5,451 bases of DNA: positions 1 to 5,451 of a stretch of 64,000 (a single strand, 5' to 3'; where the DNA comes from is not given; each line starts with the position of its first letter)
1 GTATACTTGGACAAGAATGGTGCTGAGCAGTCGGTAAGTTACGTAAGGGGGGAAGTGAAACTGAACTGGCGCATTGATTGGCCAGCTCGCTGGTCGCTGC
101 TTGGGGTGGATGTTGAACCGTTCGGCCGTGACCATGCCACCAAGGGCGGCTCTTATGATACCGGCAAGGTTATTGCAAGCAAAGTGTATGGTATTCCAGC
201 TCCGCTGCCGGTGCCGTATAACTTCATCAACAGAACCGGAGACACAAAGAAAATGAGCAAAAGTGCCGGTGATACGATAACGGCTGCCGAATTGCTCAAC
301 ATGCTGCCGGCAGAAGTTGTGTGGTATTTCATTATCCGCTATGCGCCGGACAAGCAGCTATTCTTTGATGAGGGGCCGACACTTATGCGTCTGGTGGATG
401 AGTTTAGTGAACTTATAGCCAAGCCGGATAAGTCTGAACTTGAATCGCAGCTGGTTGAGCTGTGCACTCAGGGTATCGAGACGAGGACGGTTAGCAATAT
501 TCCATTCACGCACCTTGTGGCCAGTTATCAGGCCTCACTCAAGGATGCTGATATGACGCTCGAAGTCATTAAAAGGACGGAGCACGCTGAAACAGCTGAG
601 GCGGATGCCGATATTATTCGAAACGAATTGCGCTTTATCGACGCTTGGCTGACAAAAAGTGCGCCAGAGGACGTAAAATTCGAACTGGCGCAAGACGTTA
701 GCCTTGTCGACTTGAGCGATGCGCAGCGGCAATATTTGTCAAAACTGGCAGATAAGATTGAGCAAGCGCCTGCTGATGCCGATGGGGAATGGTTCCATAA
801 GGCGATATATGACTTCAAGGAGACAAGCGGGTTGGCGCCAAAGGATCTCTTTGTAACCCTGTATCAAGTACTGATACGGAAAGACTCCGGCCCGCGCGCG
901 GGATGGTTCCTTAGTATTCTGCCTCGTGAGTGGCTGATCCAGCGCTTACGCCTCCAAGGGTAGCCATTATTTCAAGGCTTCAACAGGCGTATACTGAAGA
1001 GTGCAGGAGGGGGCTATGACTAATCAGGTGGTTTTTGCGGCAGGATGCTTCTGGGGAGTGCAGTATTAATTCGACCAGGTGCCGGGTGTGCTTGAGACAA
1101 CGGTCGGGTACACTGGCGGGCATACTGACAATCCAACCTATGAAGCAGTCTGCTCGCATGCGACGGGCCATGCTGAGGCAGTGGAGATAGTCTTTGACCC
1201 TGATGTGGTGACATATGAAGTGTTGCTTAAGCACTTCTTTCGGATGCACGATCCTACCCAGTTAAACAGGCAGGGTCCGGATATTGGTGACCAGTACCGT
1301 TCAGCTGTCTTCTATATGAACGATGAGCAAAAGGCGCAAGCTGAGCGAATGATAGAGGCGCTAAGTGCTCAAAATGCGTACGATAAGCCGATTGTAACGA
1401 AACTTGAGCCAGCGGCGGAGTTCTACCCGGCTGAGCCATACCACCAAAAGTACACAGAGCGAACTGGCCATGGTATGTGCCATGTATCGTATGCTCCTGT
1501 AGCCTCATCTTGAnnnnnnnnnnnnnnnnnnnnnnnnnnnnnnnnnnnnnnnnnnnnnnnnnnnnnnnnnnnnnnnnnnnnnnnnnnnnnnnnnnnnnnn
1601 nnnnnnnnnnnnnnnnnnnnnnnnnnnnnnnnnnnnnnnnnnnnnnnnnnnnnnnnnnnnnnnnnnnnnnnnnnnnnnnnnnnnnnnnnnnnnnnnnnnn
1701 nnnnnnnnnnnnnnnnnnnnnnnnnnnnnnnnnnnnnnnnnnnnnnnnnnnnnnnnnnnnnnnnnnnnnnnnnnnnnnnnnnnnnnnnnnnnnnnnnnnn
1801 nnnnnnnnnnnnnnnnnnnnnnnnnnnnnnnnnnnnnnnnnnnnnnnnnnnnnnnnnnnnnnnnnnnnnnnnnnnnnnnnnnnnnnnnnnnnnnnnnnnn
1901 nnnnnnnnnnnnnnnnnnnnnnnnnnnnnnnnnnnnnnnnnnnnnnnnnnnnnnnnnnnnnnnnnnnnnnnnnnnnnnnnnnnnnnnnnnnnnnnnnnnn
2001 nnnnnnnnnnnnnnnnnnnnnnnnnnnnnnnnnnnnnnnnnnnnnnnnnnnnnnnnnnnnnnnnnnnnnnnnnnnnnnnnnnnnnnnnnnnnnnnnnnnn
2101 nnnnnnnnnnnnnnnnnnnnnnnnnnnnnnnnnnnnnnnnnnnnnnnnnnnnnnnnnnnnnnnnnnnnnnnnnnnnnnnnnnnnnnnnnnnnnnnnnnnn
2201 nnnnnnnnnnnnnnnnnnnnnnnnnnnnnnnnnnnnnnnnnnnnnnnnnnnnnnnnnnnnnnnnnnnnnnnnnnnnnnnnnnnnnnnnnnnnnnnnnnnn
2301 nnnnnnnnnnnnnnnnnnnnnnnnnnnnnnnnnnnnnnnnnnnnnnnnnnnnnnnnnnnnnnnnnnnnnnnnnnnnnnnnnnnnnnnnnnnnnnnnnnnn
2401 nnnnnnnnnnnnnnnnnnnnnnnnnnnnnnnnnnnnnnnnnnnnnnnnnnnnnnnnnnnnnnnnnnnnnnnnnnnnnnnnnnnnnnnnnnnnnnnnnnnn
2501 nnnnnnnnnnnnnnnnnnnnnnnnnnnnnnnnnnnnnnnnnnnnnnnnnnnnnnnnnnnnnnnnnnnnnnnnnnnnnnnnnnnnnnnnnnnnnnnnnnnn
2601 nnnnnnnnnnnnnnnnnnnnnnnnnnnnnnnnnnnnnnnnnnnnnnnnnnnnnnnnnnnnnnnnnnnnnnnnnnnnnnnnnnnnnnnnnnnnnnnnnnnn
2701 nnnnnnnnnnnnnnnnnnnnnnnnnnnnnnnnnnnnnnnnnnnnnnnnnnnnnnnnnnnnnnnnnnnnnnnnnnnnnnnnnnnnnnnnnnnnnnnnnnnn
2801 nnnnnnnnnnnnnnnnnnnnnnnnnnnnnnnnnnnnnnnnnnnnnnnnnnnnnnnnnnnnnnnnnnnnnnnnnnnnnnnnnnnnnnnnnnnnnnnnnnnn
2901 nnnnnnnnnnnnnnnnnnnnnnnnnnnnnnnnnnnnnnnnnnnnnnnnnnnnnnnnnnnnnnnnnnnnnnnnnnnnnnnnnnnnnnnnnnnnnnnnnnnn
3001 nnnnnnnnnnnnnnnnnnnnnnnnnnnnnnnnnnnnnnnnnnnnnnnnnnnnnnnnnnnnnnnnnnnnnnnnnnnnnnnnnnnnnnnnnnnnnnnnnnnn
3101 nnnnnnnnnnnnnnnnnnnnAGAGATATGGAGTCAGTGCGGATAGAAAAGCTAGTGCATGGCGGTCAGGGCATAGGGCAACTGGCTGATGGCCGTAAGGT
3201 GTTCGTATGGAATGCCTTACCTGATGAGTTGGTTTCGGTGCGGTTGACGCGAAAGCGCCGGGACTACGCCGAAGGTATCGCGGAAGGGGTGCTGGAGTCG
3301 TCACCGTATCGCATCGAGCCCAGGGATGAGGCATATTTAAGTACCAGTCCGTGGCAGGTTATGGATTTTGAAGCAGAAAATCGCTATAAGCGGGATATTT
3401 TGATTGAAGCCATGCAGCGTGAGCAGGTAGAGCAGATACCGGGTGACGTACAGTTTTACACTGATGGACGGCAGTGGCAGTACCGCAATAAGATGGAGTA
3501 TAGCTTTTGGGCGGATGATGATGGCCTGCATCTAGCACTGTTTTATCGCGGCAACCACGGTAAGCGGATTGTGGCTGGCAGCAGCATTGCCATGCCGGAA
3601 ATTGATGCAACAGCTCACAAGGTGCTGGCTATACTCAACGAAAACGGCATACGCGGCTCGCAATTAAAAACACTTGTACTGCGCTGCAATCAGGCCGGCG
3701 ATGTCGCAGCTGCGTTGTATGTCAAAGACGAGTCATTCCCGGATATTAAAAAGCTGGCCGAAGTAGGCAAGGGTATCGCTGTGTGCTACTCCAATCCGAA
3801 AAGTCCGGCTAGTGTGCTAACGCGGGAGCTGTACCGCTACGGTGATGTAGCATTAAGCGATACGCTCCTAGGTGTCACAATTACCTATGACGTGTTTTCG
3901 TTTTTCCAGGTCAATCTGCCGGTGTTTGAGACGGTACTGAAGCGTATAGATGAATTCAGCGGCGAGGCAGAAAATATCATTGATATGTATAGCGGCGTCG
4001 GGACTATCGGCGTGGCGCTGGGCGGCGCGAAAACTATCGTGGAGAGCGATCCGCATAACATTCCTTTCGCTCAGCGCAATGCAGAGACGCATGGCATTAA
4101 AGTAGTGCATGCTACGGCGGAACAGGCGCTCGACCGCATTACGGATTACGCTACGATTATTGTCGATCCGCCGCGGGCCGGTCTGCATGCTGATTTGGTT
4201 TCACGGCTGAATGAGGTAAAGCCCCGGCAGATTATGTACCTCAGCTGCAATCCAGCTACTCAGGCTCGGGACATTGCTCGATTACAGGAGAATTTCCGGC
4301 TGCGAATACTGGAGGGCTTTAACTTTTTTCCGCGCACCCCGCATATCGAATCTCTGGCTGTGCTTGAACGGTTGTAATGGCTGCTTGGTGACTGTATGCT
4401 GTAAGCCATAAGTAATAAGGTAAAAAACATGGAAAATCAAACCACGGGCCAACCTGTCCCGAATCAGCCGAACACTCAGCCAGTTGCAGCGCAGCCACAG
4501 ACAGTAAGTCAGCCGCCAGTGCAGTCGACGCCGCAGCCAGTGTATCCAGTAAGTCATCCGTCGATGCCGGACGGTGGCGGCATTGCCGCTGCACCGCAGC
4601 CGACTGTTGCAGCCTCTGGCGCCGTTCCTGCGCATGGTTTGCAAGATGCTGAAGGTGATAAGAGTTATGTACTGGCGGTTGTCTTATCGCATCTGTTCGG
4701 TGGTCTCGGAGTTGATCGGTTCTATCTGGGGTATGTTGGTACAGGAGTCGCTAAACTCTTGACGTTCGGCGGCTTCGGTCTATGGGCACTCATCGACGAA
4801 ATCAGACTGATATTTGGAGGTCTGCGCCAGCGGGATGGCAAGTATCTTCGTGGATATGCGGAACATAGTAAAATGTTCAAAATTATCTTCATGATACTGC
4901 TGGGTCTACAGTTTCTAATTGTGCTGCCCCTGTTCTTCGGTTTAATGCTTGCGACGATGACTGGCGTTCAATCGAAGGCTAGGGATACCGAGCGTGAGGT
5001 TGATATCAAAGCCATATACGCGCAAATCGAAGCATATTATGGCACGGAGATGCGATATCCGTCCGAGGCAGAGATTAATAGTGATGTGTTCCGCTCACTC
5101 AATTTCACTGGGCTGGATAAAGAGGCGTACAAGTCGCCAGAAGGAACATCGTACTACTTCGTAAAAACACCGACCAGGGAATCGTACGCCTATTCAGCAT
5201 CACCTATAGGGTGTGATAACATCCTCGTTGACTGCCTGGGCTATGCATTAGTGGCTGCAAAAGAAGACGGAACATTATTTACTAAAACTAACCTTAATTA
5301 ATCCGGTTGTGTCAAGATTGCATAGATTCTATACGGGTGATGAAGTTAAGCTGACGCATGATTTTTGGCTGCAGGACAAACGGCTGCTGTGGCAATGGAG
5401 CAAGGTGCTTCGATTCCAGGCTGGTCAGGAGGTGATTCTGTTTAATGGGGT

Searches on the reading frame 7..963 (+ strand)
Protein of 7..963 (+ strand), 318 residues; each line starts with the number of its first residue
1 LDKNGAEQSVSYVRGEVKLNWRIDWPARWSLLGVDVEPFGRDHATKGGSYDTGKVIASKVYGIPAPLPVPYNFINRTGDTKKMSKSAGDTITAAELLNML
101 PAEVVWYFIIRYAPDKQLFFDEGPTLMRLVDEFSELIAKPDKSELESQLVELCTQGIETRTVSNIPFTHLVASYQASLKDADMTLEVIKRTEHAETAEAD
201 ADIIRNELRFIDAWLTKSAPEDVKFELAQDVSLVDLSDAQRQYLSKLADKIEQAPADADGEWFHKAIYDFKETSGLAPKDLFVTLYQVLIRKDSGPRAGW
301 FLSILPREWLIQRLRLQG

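Call 67: search_protein_families(library=pfam, proteins=[window:7-963:+], max_evalue=0.0001)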
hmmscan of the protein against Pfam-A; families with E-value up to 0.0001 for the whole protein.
window:7-963:+ (318 aa): 1 family
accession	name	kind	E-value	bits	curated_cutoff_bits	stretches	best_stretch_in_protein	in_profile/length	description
PF01921.24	tRNA-synt_1f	-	4.9e-42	144.6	27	1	2-141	203-340/360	tRNA synthetases class I (K)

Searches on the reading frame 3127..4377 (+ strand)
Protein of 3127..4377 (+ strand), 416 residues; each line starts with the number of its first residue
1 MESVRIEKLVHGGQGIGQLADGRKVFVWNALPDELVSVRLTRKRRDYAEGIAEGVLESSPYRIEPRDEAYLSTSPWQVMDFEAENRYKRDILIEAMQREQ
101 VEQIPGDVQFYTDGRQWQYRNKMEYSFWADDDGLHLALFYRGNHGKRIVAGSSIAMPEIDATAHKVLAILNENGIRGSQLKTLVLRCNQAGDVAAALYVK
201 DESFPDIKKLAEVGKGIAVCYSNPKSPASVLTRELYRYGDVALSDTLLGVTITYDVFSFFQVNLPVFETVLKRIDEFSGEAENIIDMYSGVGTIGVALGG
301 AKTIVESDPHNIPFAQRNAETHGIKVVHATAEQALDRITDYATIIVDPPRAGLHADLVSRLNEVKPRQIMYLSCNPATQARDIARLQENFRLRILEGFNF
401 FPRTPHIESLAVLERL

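Call 51: search_protein_families(library=pfam, proteins=[window:3127-4377:+], max_evalue=0.0001)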
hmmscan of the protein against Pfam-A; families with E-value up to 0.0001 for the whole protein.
window:3127-4377:+ (416 aa): 2 families
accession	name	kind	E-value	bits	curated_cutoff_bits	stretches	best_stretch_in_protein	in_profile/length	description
PF05958.17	tRNA_U5-meth_tr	-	2.3e-18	66.8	23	1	340-415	283-356/357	tRNA (Uracil-5-)-methyltransferase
PF01938.26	TRAM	-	1.2e-06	28.7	21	1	4-51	10-59/61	TRAM domain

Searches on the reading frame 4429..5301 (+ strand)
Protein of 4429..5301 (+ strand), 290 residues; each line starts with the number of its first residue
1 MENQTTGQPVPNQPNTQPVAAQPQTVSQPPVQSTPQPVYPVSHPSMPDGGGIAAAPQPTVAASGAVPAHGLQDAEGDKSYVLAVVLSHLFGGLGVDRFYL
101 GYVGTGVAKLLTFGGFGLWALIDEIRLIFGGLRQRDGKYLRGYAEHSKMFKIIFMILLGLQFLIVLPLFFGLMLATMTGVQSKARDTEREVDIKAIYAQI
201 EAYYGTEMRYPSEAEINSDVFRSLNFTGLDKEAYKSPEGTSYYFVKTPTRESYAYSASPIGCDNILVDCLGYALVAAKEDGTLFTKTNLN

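Call 51: search_protein_families(library=pfam, proteins=[window:4429-5301:+], max_evalue=0.0001)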
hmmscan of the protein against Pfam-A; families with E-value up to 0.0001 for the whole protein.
window:4429-5301:+ (290 aa): 1 family
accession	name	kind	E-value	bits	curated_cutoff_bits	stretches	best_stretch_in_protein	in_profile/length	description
PF05154.21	TM2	-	3.7e-18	65.9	27.9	1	77-124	2-50/51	TM2 domain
